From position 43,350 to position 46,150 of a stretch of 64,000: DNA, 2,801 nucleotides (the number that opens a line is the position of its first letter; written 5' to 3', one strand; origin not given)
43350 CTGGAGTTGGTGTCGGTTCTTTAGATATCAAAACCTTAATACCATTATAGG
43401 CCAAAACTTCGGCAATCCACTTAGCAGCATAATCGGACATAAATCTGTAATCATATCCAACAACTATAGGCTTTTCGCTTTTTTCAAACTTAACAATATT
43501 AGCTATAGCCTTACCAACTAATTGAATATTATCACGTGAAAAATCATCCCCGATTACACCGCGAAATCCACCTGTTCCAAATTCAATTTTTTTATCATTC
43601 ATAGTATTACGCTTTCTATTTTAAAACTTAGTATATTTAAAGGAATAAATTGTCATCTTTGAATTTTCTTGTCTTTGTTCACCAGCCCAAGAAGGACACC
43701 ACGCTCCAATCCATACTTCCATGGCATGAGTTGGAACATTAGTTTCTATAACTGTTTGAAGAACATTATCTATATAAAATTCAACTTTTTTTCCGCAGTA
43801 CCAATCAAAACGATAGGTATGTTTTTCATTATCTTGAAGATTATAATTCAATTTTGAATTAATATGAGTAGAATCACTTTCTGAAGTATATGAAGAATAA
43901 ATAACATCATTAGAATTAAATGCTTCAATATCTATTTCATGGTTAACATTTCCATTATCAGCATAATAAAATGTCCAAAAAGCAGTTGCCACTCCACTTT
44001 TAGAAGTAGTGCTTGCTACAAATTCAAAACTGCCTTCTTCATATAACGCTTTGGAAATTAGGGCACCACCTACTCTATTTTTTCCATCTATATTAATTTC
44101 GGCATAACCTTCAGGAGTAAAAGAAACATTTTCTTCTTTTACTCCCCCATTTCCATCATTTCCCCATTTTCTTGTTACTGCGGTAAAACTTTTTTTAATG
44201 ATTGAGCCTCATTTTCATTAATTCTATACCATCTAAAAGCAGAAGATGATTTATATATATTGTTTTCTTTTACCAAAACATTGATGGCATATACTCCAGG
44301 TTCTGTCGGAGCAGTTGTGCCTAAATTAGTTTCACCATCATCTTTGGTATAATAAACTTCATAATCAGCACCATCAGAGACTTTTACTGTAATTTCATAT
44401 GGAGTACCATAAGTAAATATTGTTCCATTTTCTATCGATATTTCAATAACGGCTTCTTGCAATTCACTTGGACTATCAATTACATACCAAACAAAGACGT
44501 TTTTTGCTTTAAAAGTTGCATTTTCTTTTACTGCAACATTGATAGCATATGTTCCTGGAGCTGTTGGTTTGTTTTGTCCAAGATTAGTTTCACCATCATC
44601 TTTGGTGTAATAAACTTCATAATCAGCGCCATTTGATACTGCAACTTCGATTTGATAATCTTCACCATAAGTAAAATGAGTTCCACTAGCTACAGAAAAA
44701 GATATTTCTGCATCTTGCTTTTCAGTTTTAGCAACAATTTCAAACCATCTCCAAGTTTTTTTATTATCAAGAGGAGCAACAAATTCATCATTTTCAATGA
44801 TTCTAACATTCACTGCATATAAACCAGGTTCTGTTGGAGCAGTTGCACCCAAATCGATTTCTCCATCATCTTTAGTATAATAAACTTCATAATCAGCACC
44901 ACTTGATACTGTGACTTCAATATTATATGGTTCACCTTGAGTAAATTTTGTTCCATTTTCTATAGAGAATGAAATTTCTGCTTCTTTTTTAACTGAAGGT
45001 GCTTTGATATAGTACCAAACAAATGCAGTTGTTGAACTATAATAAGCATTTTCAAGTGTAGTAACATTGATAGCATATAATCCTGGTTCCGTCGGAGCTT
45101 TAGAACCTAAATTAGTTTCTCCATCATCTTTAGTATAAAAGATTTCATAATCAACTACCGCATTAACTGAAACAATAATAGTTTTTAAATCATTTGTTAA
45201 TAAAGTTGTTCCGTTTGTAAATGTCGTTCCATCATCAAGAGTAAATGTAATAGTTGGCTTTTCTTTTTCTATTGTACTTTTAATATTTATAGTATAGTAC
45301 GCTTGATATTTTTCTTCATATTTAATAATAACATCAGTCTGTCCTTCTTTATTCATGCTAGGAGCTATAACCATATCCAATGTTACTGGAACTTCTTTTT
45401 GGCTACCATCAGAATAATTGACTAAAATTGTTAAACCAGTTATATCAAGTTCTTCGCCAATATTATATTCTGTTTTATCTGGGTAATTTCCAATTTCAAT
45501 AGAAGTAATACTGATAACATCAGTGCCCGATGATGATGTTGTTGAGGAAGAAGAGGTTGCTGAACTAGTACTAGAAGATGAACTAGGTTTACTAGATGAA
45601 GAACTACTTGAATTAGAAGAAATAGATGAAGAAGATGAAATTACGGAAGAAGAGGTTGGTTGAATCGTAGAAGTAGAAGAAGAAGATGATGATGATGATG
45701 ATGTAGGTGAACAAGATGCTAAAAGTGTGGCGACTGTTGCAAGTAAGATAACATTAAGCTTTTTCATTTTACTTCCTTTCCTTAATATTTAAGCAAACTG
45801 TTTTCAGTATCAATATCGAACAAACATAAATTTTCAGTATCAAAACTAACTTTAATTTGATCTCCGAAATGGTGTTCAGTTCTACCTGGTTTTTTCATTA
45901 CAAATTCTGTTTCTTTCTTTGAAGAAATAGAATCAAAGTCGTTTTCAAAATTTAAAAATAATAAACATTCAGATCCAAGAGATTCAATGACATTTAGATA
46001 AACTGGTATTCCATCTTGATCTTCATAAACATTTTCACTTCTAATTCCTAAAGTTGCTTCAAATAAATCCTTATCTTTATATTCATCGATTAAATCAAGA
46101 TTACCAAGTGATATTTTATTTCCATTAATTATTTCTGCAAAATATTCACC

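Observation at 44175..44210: T7/A7 homopolymer frameshift uncouples a surface repeat-lipoprotein from its GH16 catalytic domain (possible phase variation)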

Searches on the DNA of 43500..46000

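Call 56: search_rna_families(source=window, start=43500, end=46000, threshold=evalue, max_evalue=1)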
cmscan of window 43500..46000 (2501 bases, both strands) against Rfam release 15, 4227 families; matches with E-value up to 1: 0.
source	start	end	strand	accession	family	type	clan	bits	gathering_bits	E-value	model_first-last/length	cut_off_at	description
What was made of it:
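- Tried and rejected: Rfam at a permissive threshold over 43500-46000 found nothing (call 56).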

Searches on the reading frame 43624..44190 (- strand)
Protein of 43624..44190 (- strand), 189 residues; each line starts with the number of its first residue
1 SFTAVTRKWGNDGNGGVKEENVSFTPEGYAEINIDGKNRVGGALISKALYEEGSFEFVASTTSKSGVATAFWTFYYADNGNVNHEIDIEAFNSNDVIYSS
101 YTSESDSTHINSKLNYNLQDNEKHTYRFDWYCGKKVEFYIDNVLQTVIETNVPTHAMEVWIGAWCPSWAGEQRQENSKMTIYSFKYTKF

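Call 20: find_homologous_proteins(query=window:43624-44190:-, max_evalue=0.00001)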
Query seq(189 aa) (189 aa): 36 proteins with E <= 0.00001 among 58 candidates.
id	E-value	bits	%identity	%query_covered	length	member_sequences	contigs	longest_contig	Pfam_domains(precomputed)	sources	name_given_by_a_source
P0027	1.4e-87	310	71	100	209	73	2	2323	PF00722.29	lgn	-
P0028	6.5e-78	279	98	65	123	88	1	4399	PF00722.29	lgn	-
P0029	2.9e-76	273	63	100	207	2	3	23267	PF00722.29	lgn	-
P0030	4.0e-71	257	62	99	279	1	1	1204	PF00722.29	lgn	-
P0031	1.4e-68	248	59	99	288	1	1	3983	PF00722.29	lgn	-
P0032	9.7e-67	242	64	89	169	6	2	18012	PF00722.29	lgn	-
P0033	2.0e-66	241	57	99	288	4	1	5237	PF00722.29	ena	-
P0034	7.6e-66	239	59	99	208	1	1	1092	PF00722.29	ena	-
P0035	3.0e-65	238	57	99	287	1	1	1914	PF00722.29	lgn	-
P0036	5.1e-65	237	57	100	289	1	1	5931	PF00722.29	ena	-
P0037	3.4e-64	234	56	99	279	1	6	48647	PF00722.29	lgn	-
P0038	6.2e-63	230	63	84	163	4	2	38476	PF00722.29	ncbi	-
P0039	2.3e-62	228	56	99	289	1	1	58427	PF00722.29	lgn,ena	-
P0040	3.0e-62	228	60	96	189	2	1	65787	PF00722.29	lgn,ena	-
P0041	1.1e-60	223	63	84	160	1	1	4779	PF00722.29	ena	-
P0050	2.6e-48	182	47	96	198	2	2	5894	PF00722.29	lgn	-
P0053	7.2e-44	168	61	63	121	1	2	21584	PF00722.29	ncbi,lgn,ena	-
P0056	1.2e-36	144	55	63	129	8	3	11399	PF00722.29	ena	-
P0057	2.4e-35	140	49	69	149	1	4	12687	PF00722.29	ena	-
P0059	4.4e-29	120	53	52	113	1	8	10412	PF00722.29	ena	-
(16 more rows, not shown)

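Call 23: find_related_loci(query=A1, collection=genome_contigs, flank=6000)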
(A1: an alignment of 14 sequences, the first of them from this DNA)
Query A1 (189 aa) in genome_contigs; peptide patterns used: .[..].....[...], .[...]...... (x = any residue, [..] = any of these).
160 stretches matched a pattern; 131 encode a relative of the query (tblastn E <= 1e-3); the best 80 are kept; 79 distinct loci.
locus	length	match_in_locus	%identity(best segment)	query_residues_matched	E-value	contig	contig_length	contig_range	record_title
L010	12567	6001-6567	71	1-189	2e-92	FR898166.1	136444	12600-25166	Clostridium sp. CAG:288 genomic scaffold, scf5, whole genome shotgun sequence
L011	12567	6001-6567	63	1-189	3e-79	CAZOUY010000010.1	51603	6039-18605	MAG TPA_asm: uncultured Coprobacillus sp. isolate binchicken_co370_211 genome assembly, contig: NODE_859_length_51603_co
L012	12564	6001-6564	61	1-189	4e-79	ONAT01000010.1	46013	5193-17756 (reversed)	uncultured Erysipelotrichaceae bacterium isolate RUG131 genome assembly, contig: scaffold_642, whole genome shotgun sequ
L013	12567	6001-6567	62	1-189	6e-79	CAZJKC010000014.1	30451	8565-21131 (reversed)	MAG TPA_asm: uncultured Staphylococcaceae bacterium isolate SRP225648_co1_349 genome assembly, contig: NODE_3107_length_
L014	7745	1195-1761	58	1-189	8e-72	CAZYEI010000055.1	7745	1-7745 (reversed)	MAG TPA_asm: uncultured Eubacteriales bacterium isolate SRP225648_co1_239 genome assembly, contig: NODE_24113_length_774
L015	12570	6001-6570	55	1-189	6e-68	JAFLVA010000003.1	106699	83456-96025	MAG: Erysipelotrichales bacterium isolate HAN093 Seq3, whole genome shotgun sequence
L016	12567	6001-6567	55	2-189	1e-62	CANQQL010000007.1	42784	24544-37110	MAG: uncultured Bacilli bacterium isolate Lapin-011__bin74 genome assembly, contig: Lapin-011__NODE_781_length_42784_cov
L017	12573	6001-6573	54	2-186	2e-62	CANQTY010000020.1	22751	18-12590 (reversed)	MAG: uncultured Bacilli bacterium isolate Lapin-008__bin59 genome assembly, contig: Lapin-008__NODE_2581_length_22751_co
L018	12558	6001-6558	50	2-189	7e-59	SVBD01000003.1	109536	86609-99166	MAG: Erysipelotrichaceae bacterium isolate SIG219 NODE_107_length_109536_cov_48.015549, whole genome shotgun sequence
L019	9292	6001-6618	36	5-189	5e-31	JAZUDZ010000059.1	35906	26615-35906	MAG: Acutalibacteraceae bacterium isolate T1900045304_TH20190074.MAGScoT_cleanbin_000002 SGB_6167_k141_299928, whole gen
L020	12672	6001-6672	33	4-189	4e-30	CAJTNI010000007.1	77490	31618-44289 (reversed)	MAG TPA_asm: uncultured Christensenella sp. isolate MGBC105483 genome assembly, contig: MGBC105483.7, whole genome shotg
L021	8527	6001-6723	33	2-189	1e-28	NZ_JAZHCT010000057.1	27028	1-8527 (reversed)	Paenibacillus sp. IITD108 MBFLFMIA_57, whole genome shotgun sequence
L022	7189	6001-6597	35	6-189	9e-28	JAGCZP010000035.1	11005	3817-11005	MAG: Clostridia bacterium isolate RGIG10267 Yak_Rumen.Co__c2443794, whole genome shotgun sequence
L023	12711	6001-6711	31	7-189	5e-27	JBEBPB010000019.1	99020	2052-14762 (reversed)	MAG: Paenibacillus nanensis isolate T1.bin.156 NODE_586_length_99020_cov_23.077876, whole genome shotgun sequence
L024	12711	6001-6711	33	7-189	4e-27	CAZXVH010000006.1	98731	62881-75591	MAG TPA_asm: uncultured Ardenticatenaceae bacterium isolate binchicken_co235_31 genome assembly, contig: NODE_468_length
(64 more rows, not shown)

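Call 27: find_related_loci(query=A1, collection=metagenome_contigs, flank=3000)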
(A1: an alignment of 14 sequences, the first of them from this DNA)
Query A1 (189 aa) in metagenome_contigs; peptide patterns used: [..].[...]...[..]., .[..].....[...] (x = any residue, [..] = any of these).
600 stretches matched a pattern (row limit reached: there are more); 82 encode a relative of the query (tblastn E <= 1e-3); the best 80 are kept; 80 distinct loci.
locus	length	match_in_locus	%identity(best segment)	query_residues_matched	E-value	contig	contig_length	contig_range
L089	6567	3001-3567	100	1-189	1e-127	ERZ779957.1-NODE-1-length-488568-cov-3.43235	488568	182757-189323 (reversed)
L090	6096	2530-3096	100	1-189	1e-127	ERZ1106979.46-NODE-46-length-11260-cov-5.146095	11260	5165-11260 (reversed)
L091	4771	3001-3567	100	1-189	5e-128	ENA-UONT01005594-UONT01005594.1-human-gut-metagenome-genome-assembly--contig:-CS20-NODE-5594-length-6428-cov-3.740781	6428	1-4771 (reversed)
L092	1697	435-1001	100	1-189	2e-137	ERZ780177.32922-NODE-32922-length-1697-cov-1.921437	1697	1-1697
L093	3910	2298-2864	100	1-189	4e-130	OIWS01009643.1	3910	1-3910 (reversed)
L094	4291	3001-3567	99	1-189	2e-127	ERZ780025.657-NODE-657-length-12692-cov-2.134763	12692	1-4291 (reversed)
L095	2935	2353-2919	71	1-189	1e-94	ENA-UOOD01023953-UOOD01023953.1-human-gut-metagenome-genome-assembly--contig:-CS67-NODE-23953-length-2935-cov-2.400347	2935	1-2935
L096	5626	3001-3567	71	1-189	8e-93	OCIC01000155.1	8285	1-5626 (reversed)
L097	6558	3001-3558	51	2-186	2e-56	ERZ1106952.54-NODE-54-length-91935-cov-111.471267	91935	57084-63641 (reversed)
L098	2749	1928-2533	33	7-189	3e-27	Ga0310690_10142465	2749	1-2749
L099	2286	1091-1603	35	35-189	6e-27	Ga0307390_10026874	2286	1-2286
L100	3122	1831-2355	38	35-189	9e-26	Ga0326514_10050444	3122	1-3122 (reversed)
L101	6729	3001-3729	30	1-189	1e-25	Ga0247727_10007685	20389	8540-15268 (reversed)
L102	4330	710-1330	35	7-169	1e-25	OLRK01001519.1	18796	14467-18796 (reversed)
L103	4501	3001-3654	34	12-189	2e-25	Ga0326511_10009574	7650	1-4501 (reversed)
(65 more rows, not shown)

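Call 31: find_encoding_contigs(protein=P0040, flank=4000, max_places=1)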
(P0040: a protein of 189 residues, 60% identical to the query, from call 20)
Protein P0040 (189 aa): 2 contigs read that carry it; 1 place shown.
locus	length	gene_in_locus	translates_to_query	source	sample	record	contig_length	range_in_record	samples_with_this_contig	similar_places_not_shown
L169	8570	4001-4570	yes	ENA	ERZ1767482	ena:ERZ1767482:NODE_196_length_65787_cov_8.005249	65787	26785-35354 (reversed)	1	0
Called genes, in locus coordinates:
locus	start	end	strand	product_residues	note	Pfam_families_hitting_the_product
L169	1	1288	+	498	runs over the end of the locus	PF16656:Pur_ac_phosph_N, PF00149:Metallophos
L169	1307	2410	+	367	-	PF02463:SMC_N (faint), PF00005:ABC_tran, PF17912:OB_MalK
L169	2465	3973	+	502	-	PF07523:Big_3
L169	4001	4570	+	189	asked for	PF00722:Glyco_hydro_16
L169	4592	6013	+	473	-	PF02878:PGM_PMM_I, PF02879:PGM_PMM_II, PF02880:PGM_PMM_III, PF00408:PGM_PMM_IV (weak)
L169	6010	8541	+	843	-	PF17167:Glyco_hydro_94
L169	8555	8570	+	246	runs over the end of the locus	PF01182:Glucosamine_iso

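Call 32: find_encoding_contigs(protein=P0053, flank=4000, max_places=1)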
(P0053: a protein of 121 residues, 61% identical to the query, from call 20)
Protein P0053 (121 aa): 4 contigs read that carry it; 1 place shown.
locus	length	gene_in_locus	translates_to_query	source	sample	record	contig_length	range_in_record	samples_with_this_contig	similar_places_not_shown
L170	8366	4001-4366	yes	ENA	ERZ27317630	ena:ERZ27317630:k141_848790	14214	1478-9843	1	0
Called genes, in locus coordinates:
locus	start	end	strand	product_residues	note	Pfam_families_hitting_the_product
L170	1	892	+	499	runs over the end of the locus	PF16656:Pur_ac_phosph_N, PF00149:Metallophos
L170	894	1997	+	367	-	PF00005:ABC_tran, PF17912:OB_MalK (faint), PF08402:TOBE_2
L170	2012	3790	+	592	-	PF07523:Big_3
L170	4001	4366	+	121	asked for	PF00722:Glyco_hydro_16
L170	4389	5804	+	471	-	PF02878:PGM_PMM_I, PF02879:PGM_PMM_II, PF02880:PGM_PMM_III, PF00408:PGM_PMM_IV (weak)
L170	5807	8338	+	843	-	PF17167:Glyco_hydro_94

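Call 33: find_encoding_contigs(protein=P0057, flank=4000, max_places=1)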
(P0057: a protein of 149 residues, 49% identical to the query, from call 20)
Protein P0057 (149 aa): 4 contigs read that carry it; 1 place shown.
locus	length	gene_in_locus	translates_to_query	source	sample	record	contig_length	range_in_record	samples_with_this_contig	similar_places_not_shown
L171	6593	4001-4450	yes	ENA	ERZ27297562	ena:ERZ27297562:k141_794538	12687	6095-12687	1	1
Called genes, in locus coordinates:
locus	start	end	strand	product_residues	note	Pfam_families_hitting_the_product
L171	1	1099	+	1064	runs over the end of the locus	PF02838:Glyco_hydro_20b, PF07555:NAGidase, PF21809:Glyco_hydro_84_hel (weak), PF00754:F5_F8_type_C, PF22633:F5_F8_type_C_2 (faint), PF00754:F5_F8_type_C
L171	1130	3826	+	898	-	PF00754:F5_F8_type_C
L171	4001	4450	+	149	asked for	PF00722:Glyco_hydro_16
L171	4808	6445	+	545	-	PF00485:PRK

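Call 34: find_encoding_contigs(protein=P0059, flank=4000, max_places=1)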
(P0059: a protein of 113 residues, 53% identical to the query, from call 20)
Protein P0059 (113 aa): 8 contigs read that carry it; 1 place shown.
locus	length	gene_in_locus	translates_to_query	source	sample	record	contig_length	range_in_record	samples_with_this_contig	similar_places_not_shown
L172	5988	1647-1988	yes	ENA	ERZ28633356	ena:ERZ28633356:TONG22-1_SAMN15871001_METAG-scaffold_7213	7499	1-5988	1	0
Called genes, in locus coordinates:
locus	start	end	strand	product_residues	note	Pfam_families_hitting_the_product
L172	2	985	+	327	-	?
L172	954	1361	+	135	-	-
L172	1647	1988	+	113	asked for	PF00722:Glyco_hydro_16 (weak)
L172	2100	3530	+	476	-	PF02878:PGM_PMM_I, PF02879:PGM_PMM_II, PF02880:PGM_PMM_III, PF00408:PGM_PMM_IV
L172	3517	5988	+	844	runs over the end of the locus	PF17167:Glyco_hydro_94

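Call 64: find_encoding_contigs(protein=P0034, flank=3000, max_places=2)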
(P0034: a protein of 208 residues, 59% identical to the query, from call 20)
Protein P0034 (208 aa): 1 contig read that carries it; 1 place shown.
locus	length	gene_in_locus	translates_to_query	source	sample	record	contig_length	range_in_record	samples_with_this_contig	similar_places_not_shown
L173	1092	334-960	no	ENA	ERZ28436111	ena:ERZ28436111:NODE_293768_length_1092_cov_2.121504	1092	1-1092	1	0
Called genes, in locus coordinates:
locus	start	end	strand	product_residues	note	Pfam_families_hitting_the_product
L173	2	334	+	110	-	?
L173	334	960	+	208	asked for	PF00722:Glyco_hydro_16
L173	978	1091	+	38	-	?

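Call 65: find_encoding_contigs(protein=P0038, flank=3000, max_places=1)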
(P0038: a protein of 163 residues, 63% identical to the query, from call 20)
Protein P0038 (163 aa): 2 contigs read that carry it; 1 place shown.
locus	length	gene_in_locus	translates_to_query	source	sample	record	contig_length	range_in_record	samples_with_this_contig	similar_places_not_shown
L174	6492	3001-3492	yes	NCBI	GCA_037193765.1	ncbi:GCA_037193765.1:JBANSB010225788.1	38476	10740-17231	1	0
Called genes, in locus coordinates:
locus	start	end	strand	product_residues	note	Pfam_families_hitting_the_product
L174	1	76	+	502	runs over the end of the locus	PF16656:Pur_ac_phosph_N, PF00149:Metallophos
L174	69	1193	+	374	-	PF00005:ABC_tran, PF13304:AAA_21 (faint), PF17912:OB_MalK (weak), PF08402:TOBE_2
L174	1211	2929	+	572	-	PF18887:MBG_3 (weak)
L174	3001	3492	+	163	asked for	PF00722:Glyco_hydro_16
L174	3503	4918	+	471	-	PF02878:PGM_PMM_I, PF02879:PGM_PMM_II, PF02880:PGM_PMM_III, PF00408:PGM_PMM_IV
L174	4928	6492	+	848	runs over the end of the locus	PF17167:Glyco_hydro_94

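Call 68: find_encoding_contigs(protein=P0050, flank=3000, max_places=1)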
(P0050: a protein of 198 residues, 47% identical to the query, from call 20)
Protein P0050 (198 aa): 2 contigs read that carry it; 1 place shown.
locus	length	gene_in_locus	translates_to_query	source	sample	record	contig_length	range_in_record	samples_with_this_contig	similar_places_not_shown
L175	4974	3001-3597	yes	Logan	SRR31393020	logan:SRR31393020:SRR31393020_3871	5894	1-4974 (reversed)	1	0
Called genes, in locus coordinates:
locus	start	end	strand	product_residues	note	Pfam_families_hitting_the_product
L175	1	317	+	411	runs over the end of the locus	?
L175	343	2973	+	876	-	PF00754:F5_F8_type_C (weak), PF22633:F5_F8_type_C_2 (faint), PF00754:F5_F8_type_C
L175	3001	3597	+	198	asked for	PF00722:Glyco_hydro_16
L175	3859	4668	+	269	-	PF02633:Creatininase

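Call 69: find_encoding_contigs(protein=P0056, flank=3000, max_places=1)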
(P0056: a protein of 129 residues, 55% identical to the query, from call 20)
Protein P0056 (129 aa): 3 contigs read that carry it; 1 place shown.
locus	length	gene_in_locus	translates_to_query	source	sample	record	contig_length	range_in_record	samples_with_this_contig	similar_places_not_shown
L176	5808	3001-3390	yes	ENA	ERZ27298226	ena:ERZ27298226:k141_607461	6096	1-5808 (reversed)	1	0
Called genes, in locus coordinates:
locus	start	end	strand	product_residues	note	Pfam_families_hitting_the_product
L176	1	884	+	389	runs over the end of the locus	?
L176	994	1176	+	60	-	-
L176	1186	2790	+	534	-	-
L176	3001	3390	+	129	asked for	PF00722:Glyco_hydro_16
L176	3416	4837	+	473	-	PF02878:PGM_PMM_I, PF02879:PGM_PMM_II, PF02880:PGM_PMM_III, PF00408:PGM_PMM_IV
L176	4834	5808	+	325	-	?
